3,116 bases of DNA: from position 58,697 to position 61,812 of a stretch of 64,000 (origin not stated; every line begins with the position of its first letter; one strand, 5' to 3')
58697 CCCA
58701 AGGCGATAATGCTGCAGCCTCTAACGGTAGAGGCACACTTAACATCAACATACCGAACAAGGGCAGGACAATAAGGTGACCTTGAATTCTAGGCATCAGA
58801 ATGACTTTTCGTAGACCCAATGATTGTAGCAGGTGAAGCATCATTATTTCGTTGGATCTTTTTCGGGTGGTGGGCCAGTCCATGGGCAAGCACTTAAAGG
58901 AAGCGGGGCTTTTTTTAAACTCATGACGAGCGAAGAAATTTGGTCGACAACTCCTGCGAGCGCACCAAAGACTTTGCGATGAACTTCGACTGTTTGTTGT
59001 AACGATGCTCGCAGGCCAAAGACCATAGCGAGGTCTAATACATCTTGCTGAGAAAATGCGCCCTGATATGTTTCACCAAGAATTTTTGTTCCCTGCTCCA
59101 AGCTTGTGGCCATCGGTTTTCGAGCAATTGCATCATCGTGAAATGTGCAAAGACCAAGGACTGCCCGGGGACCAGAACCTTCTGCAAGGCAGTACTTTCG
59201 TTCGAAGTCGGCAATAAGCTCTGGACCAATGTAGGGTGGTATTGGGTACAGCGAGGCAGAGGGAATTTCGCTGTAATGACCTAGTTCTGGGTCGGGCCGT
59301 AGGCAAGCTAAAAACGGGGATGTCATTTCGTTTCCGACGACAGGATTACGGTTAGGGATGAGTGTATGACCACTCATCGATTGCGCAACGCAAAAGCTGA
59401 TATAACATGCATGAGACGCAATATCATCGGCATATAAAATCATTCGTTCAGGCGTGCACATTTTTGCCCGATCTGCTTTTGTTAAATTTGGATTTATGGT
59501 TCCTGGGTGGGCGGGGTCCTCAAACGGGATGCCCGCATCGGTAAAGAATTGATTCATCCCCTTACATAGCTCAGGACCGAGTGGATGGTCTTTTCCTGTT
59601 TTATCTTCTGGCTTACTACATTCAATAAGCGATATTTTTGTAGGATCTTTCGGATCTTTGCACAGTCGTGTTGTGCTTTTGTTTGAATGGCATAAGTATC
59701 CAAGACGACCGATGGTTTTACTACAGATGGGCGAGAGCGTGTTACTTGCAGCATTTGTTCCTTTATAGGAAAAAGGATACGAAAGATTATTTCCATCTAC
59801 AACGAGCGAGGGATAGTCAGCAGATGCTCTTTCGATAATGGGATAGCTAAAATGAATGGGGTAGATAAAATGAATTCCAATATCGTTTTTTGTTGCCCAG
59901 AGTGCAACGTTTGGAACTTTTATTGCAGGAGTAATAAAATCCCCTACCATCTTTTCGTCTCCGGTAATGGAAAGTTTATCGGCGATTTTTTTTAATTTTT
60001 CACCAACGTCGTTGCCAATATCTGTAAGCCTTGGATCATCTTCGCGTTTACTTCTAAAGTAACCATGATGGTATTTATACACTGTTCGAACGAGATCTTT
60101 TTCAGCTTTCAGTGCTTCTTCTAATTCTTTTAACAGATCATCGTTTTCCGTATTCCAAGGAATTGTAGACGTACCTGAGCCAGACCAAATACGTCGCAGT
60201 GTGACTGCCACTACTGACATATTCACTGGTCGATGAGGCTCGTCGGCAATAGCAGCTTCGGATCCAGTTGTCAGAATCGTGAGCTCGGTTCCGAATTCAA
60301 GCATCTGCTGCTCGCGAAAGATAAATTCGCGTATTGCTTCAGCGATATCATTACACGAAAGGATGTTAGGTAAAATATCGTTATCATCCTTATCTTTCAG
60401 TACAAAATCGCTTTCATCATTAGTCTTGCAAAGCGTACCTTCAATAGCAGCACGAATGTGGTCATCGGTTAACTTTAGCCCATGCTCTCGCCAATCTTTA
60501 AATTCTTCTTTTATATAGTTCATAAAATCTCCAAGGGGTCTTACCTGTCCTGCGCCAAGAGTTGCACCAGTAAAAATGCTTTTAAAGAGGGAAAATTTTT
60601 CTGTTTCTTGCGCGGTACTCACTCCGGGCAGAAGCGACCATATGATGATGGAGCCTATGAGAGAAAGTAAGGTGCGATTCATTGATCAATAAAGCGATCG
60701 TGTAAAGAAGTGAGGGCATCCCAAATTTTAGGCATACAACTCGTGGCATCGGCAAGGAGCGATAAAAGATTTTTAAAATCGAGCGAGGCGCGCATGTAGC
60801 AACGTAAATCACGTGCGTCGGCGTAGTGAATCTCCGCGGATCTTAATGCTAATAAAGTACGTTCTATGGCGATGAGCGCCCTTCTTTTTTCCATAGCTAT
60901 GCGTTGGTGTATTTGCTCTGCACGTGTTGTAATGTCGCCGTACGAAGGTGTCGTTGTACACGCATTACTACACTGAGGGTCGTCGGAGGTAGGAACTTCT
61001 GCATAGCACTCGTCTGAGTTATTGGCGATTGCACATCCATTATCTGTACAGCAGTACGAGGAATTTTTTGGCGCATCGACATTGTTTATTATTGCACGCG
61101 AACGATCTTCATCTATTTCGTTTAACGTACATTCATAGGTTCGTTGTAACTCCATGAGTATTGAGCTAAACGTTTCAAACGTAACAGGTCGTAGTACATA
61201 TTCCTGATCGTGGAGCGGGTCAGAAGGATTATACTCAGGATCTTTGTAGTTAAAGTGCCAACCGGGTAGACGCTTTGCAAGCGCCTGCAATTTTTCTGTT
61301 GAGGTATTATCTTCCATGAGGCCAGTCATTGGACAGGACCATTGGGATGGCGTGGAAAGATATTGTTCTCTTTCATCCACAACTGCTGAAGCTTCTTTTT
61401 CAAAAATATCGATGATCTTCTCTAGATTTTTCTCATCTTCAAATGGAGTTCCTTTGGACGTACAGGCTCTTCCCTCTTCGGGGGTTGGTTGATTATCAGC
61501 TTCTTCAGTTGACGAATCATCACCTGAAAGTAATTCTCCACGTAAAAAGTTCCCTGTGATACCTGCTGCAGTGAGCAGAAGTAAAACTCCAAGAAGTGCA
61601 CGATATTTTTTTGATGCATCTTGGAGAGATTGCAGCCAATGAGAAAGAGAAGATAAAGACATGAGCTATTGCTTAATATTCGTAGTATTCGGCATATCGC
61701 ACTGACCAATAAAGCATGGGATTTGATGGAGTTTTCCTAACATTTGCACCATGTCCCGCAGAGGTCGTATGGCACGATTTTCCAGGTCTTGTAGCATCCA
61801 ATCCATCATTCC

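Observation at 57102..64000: Translationally coupled operon of at least five exported, Cys-containing proteins with no recognisable domains; the best candidate for an undescribed envelope or surface system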

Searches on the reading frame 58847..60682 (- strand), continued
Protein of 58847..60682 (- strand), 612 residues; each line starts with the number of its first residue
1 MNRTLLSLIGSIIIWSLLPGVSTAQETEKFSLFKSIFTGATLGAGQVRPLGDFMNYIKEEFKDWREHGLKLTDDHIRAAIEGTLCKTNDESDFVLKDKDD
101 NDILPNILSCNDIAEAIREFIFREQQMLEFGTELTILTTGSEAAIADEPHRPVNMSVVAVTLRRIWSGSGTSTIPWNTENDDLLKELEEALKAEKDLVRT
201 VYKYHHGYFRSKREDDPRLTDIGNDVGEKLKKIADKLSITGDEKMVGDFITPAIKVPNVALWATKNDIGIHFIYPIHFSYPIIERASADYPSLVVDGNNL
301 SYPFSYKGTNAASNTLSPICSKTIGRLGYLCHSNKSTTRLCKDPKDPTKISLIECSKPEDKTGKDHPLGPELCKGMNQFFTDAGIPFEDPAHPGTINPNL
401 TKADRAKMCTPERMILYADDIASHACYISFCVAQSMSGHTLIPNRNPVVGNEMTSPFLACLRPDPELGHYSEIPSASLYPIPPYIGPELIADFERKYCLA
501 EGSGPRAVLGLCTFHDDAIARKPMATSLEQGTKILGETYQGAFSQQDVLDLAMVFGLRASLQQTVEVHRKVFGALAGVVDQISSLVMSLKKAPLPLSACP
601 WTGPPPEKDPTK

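Call 67: search_protein_families(library=pfam, proteins=[L043:5176-8175:+, L043:8178-9011:+, L043:9018-9833:+, L043:9755-12220:+, L043:12226-13746:+, L043:13791-14273:+, L008:4622-8359:+], max_evalue=0.1)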
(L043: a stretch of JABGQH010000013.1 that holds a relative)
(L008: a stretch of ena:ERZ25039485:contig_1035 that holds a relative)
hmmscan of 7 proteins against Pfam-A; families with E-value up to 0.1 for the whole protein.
L043:5176-8175:+ (1000 aa): 0 families

L043:8178-9011:+ (278 aa): 0 families

L043:9018-9833:+ (272 aa): 1 family
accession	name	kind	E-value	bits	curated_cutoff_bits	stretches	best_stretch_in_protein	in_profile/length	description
PF21335.2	ATPD_C_metazoa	-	0.0048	17.4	26.5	1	196-215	2-21/42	Metazoan delta subunit of F1F0-ATP synthase, C-terminal domain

L043:9755-12220:+ (822 aa): 0 families

L043:12226-13746:+ (507 aa): 0 families

L043:13791-14273:+ (161 aa): 1 family
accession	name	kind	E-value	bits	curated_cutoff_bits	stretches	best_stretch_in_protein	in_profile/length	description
PF07963.17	N_methyl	-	5.7e-08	32.5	21.2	1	16-39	3-26/27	Prokaryotic N-terminal methylation motif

L008:4622-8359:+ (1246 aa): 0 families

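Call 68: fold_search(model_id=the predicted structure, library=viral)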
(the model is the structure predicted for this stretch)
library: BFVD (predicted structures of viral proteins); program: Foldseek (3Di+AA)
matches with E <= 10: 26; with E <= 0.001: 0
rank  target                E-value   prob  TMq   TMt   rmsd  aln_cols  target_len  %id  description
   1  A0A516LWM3            3.6e+00  0.06  0.10  0.15  29.4       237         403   12  (no name in the UniProt tables at hand)
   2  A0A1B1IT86            3.8e+00  0.03  0.09  0.09  18.1       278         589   11  (no name in the UniProt tables at hand)
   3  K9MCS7                4.2e+00  0.04  0.07  0.17  35.0       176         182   15  (no name in the UniProt tables at hand)
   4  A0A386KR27            4.2e+00  0.03  0.08  0.12  32.2       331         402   13  Uncharacterized protein [Caulobacter phage Kronos]
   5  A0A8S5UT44            4.7e+00  0.02  0.13  0.15  34.8       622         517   12  Uncharacterized protein [Myoviridae sp. ctijX18]
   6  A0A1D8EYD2            4.7e+00  0.01  0.05  0.09  36.0       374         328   14  DUF1360 domain-containing protein [Mycobacterium phage Fortunato]
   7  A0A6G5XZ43            5.1e+00  0.01  0.09  0.08  37.9       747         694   11  (no name in the UniProt tables at hand)
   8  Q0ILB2                5.4e+00  0.01  0.08  0.10  35.9       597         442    9  ORF7 [Leucania separata nucleopolyhedrovirus]
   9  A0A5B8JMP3            5.7e+00  0.02  0.06  0.04  32.8       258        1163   11  Genome polyprotein (Fragment) [Australian shelduck avian sapelovirus]
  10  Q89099                6.0e+00  0.03  0.07  0.17  23.2       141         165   13  G4R [Variola virus]
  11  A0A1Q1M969            6.0e+00  0.01  0.06  0.11  16.7       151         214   10  Uncharacterized protein [Agaricus bisporus virus 16]
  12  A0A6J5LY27            6.0e+00  0.00  0.07  0.06  44.4       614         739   12  Uncharacterized protein [uncultured Caudovirales phage]
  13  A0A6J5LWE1            6.3e+00  0.01  0.08  0.07  41.0       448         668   12  Uncharacterized protein [uncultured Caudovirales phage]
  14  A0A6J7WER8            6.6e+00  0.08  0.11  0.29  15.4       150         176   15  Uncharacterized protein [uncultured Caudovirales phage]
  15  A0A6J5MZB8            6.9e+00  0.01  0.06  0.12  24.0       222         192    9  Uncharacterized protein [uncultured Caudovirales phage]
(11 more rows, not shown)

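Call 70: find_related_loci(query=A8, collection=metagenome_contigs, flank=10000)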
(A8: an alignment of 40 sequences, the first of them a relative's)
Query A8 (836 aa) in metagenome_contigs; peptide patterns used: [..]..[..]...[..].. (x = any residue, [..] = any of these).
350 stretches matched a pattern; 50 encode a relative of the query (tblastn E <= 1e-3); 50 distinct loci.
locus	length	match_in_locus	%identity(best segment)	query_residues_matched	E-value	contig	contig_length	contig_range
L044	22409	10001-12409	37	1-817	2e-154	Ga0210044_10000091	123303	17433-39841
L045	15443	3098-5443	37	26-813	3e-148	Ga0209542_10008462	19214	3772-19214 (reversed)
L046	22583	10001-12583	34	1-815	3e-146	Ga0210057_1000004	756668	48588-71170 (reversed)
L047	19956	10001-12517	37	1-823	2e-140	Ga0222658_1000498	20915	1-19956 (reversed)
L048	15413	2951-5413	35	26-813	9e-137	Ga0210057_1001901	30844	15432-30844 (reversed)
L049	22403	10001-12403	35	28-815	3e-136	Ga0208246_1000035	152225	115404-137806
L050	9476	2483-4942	34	6-822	1e-132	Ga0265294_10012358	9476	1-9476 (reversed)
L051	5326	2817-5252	34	19-828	6e-130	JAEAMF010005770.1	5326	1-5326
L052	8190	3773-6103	32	55-813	7e-126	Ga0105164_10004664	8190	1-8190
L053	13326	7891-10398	31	4-820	2e-125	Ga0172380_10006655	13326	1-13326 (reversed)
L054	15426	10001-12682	32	6-815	4e-123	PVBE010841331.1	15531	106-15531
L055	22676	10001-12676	30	1-814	3e-119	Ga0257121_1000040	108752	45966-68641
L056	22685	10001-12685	30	2-814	2e-117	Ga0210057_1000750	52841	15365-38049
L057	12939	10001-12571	30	21-814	2e-116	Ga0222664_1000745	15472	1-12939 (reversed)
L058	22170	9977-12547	30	21-814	2e-116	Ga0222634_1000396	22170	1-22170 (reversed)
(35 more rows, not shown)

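Call 78: search_protein_families(library=pfam, alignment_id=A8, max_evalue=0.05)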
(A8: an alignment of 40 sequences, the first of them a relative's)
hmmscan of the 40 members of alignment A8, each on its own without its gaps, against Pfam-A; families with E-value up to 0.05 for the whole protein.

A. member 1, P0072 (836 aa): 0 families

B. families by the number of members that match (of 40 scanned): 6 families
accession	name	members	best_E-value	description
PF09768.15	Peptidase_M76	4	0.0091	Peptidase M76 family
PF15819.10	Fibin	1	0.00048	Fin bud initiation factor homologue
PF20573.4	DUF6782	1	0.025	Putative metallopeptidase family (DUF6782)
PF21834.1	DUF6894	1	0.039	Domain of unknown function (DUF6894)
PF23944.1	DUF7278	1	0.044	Profilin-like domain of unknown function (DUF7278)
PF13663.11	DUF4148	1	0.049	Domain of unknown function (DUF4148)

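Call 83: search_dna_similar(query=window:58847-60682:-, collection=phages, mode=protein, max_evalue=0.001, max_rows=5)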
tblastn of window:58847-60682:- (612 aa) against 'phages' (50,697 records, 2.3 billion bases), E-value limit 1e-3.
No match.

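Call 84: search_dna_similar(query=window:58847-60682:-, collection=plasmids, mode=protein, max_evalue=0.001, max_rows=5)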
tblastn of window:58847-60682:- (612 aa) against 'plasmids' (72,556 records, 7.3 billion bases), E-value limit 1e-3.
No match.

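Call 91: search_solved_structures(query=A8, max_evalue=10)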
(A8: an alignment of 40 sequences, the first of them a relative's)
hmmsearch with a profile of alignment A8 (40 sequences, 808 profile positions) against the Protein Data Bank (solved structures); distinct sequences matched with E-value up to 10: 4.
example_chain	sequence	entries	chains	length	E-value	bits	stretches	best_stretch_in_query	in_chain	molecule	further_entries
2dnx_A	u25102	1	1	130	0.24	12.7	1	722-795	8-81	Syntaxin-12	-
4mt0_A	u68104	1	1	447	2.5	9.3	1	149-218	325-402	MtrE protein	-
6snz_A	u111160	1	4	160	3.2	9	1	172-263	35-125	Prelamin-A/C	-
8qox_B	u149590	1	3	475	3.9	8.7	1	97-193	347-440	Conserved membrane protein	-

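Call 96: find_encoding_contigs(protein=P0001, flank=10000, max_places=3)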
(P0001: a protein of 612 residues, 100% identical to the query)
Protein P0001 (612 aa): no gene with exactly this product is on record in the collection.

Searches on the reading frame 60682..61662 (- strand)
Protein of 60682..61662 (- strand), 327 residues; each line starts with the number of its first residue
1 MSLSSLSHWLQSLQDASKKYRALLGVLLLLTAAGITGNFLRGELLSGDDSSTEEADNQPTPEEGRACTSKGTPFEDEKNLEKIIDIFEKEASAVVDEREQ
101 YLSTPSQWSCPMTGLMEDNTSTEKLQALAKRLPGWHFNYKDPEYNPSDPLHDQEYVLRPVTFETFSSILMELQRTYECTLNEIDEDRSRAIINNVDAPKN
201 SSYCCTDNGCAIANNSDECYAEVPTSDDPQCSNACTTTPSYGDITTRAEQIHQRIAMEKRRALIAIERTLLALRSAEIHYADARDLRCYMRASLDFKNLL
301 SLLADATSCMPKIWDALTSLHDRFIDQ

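Call 6: search_protein_families(library=pfam, proteins=[window:60682-61662:-], max_evalue=1)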
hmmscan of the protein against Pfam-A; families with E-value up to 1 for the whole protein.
window:60682-61662:- (327 aa): 0 families

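Call 7: search_protein_families(library=ncbifam, proteins=[window:60682-61662:-], max_evalue=1)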
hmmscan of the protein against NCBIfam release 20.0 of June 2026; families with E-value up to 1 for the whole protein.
window:60682-61662:- (327 aa): 0 families

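Call 37: search_solved_structures(query=A4, max_evalue=10)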
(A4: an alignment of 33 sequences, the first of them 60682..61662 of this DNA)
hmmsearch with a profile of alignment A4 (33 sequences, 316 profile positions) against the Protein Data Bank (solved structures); distinct sequences matched with E-value up to 10: 2.
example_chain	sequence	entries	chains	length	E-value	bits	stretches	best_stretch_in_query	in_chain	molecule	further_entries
8hnn_N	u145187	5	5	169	0.44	12.8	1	14-74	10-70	Nb6 | Nb6 nanobody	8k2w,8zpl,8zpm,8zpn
9lfa_C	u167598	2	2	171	0.46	12.7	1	14-74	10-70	Nanobody 6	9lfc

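Call 65: search_protein_families(library=phrogs, proteins=[window:60682-61662:-], max_evalue=0.1)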
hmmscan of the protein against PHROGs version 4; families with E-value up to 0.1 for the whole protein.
window:60682-61662:- (327 aa): 0 families

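Call 66: search_protein_families(library=padloc, proteins=[window:60682-61662:-], max_evalue=0.1)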
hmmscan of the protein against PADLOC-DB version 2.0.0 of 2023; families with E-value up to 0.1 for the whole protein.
window:60682-61662:- (327 aa): 0 families
